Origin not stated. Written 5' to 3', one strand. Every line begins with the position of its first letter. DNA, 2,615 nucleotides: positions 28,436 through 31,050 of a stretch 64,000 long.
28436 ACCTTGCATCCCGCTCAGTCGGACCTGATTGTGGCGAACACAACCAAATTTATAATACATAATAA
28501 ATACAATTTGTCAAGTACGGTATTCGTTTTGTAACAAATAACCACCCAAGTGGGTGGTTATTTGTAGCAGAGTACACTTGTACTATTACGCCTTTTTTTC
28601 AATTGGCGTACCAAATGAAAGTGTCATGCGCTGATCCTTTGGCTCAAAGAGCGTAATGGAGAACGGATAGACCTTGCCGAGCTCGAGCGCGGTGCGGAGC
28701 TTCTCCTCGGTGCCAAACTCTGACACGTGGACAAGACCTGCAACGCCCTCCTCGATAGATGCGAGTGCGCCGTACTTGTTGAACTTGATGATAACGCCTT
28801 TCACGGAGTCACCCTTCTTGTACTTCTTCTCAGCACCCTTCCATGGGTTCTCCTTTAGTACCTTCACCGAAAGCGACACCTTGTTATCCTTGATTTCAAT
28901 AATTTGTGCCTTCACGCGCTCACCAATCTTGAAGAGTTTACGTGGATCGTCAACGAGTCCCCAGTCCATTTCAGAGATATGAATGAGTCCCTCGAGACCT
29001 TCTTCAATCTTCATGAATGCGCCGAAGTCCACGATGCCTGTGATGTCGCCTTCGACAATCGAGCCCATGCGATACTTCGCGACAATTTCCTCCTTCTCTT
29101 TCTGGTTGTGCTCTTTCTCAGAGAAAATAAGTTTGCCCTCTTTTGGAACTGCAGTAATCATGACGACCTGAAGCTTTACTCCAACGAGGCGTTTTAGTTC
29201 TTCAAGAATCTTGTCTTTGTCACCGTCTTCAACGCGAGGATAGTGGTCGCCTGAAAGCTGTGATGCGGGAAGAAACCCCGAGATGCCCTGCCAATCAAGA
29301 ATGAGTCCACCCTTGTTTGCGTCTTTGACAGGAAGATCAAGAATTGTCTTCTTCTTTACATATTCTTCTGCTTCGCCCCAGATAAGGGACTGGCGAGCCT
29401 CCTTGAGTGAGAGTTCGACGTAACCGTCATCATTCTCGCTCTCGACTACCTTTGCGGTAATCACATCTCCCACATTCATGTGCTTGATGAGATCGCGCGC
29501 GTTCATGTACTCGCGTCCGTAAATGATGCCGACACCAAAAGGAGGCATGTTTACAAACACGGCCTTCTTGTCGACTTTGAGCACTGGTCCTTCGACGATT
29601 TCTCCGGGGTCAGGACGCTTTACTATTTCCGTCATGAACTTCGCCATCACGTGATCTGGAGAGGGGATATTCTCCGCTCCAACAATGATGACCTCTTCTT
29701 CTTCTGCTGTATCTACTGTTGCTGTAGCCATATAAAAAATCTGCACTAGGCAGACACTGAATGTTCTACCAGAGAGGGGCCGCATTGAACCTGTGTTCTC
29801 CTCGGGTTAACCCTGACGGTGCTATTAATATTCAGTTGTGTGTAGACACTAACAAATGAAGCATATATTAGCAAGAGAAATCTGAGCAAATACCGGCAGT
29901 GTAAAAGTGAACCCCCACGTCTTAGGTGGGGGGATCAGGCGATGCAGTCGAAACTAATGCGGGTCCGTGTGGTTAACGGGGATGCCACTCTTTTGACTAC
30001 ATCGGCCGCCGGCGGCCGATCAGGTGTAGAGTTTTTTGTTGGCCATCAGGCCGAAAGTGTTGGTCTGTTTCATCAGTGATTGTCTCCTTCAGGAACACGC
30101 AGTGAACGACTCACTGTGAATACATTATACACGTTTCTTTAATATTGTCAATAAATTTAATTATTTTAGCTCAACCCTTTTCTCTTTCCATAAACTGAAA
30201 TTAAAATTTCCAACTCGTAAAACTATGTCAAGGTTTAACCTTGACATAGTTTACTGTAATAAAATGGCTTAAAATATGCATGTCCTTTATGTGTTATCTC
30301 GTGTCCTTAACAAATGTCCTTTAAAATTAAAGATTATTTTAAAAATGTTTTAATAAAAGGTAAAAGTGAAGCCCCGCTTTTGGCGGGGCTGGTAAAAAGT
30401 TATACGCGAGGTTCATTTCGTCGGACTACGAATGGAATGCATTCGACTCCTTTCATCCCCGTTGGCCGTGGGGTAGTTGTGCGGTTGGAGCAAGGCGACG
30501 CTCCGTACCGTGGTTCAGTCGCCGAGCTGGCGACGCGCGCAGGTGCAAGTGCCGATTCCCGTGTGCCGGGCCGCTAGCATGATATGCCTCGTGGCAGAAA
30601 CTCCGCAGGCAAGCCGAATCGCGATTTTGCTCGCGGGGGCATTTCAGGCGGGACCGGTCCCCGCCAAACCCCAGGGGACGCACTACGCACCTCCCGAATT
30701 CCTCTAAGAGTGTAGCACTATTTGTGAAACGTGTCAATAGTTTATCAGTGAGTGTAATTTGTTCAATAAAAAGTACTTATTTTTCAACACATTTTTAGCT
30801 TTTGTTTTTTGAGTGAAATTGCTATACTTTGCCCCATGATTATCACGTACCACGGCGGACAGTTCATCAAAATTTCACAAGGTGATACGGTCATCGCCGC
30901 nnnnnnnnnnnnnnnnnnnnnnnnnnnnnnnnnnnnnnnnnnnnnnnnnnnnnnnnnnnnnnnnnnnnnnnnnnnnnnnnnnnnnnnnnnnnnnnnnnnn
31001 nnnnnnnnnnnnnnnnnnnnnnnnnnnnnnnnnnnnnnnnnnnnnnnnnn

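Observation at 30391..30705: GC-rich ~315-nt structured RNA gene with near-consensus promoter and intrinsic terminator; class not recognised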

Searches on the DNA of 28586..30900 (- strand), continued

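Call 84: search_with_rna_model(model_id=R1, sources=[L081, L083, L167, L192, L193, L194, L195, L084, L169, L171, L172], max_evalue=10, filters=off, show_alignments=6)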
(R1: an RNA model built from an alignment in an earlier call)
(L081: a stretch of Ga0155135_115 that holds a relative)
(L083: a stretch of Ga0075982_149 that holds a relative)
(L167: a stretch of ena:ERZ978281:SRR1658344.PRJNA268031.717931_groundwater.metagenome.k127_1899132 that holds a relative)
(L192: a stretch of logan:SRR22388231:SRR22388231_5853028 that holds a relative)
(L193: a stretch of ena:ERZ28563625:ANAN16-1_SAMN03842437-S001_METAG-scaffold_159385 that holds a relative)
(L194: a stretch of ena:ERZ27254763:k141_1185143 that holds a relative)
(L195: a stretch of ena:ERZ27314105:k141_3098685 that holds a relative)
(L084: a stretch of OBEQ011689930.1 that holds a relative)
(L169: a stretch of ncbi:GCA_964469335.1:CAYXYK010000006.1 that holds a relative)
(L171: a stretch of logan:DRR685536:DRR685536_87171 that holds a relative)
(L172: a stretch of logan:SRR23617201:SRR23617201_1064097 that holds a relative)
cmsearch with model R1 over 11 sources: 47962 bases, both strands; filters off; matches with E-value up to 10: 20.
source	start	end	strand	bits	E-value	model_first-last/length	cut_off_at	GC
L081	2125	2230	+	132.5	2.5e-29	1-107/107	no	0.6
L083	2283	2385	+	130.3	8.2e-29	1-107/107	no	0.6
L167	2603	2705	-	127.5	3.7e-28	1-107/107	no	0.61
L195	260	376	-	13.6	0.12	1-107/107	no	0.54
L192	298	395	-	12.4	0.21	1-107/107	no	0.67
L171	1468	1562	+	11.6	0.35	1-107/107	no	0.76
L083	2311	2340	-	11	0.47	29-58/107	no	0.67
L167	2648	2677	+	11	0.47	29-58/107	no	0.67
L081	4135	4217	-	10.3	0.67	1-107/107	no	0.57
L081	4188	4257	+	8.4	1.9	1-107/107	no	0.54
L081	2153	2181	-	8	2.3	29-58/107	no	0.66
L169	6319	6366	-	7.9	2.5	1-107/107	no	0.56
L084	181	271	+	7.3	3.4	1-107/107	no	0.6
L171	574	672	-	7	4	1-107/107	no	0.51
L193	2611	2680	-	6.9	4.1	1-107/107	no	0.56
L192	775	881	+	6.4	5.6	1-107/107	no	0.46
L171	1301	1377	-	6.2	6.2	1-107/107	no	0.64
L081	4707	4764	+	6.1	6.4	1-107/107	no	0.57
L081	1208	1241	-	5.9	7.1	64-98/107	no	0.5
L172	74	178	+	5.4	9.6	1-107/107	no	0.59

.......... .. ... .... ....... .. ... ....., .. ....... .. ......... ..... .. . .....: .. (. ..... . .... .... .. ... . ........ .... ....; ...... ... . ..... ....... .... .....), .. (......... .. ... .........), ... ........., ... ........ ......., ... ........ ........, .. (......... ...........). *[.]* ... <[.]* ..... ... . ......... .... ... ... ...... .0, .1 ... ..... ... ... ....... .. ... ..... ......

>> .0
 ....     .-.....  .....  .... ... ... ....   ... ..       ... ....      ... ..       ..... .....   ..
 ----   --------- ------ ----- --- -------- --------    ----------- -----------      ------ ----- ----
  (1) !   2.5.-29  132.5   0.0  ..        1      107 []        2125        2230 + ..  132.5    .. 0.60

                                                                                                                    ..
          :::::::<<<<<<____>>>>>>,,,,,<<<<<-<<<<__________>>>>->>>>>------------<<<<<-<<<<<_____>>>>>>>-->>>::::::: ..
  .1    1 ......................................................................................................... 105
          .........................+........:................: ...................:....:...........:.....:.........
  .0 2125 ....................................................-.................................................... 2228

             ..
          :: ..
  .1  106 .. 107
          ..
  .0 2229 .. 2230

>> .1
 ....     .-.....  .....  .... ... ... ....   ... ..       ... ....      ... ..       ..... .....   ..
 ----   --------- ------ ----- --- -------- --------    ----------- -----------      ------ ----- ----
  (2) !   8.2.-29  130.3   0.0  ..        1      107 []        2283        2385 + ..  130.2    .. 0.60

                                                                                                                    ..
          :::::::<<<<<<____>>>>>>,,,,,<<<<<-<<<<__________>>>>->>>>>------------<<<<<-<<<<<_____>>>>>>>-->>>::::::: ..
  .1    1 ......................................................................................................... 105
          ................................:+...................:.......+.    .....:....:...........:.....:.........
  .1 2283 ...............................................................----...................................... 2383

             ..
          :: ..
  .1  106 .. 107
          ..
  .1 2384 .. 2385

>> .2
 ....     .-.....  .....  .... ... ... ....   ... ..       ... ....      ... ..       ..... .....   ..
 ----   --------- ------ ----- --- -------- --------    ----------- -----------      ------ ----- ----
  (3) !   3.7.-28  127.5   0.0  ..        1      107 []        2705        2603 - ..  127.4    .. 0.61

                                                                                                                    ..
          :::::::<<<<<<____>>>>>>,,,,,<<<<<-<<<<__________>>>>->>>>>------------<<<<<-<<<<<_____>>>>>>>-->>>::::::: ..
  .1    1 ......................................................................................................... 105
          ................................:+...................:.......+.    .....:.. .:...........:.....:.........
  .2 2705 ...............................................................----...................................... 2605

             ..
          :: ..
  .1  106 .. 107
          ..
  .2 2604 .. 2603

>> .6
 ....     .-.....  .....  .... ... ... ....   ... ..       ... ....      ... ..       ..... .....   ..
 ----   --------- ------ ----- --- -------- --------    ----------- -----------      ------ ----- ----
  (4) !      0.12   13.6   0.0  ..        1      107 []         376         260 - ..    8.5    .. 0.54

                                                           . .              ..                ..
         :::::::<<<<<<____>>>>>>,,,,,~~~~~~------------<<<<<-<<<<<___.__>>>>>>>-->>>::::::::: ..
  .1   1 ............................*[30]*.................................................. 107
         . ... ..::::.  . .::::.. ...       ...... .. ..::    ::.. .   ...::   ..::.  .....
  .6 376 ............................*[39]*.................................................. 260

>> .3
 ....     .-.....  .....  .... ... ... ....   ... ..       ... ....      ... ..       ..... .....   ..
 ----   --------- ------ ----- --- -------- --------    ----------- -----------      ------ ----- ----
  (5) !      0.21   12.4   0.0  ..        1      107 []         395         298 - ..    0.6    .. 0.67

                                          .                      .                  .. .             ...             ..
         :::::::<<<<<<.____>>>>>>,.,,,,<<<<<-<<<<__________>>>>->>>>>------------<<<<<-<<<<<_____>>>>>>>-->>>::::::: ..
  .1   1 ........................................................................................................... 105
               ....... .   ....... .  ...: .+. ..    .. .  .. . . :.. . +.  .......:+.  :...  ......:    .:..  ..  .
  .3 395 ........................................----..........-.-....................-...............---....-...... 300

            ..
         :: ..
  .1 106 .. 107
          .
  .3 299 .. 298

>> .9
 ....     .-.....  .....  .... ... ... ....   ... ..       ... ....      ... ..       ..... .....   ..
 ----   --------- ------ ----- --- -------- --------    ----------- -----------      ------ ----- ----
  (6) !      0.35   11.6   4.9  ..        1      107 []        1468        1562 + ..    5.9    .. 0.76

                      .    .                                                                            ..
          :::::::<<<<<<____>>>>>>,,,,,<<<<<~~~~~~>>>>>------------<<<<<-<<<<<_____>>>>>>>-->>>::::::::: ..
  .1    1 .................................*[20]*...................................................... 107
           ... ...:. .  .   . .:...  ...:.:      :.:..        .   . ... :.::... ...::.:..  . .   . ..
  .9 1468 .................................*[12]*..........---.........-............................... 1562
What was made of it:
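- With filters off, R1 also scores L195 (13.6 bits) and L192 (12.4 bits) at the mini-ORF module (call 84).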

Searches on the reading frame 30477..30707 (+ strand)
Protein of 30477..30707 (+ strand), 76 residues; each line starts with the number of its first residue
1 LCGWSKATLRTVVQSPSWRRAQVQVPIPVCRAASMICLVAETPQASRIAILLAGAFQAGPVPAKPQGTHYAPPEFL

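Call 45: find_homologous_proteins(query=window:30477-30707:+, max_evalue=10)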
Query window:30477-30707:+: no candidate shares three 5-residue words with the query. No homologue found.
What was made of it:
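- The 76-aa plus-strand ORF has no homologue among 5.8 billion proteins (call 45).
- Tried and rejected: A protein search with the 76-aa plus-strand ORF found no candidates (call 45).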
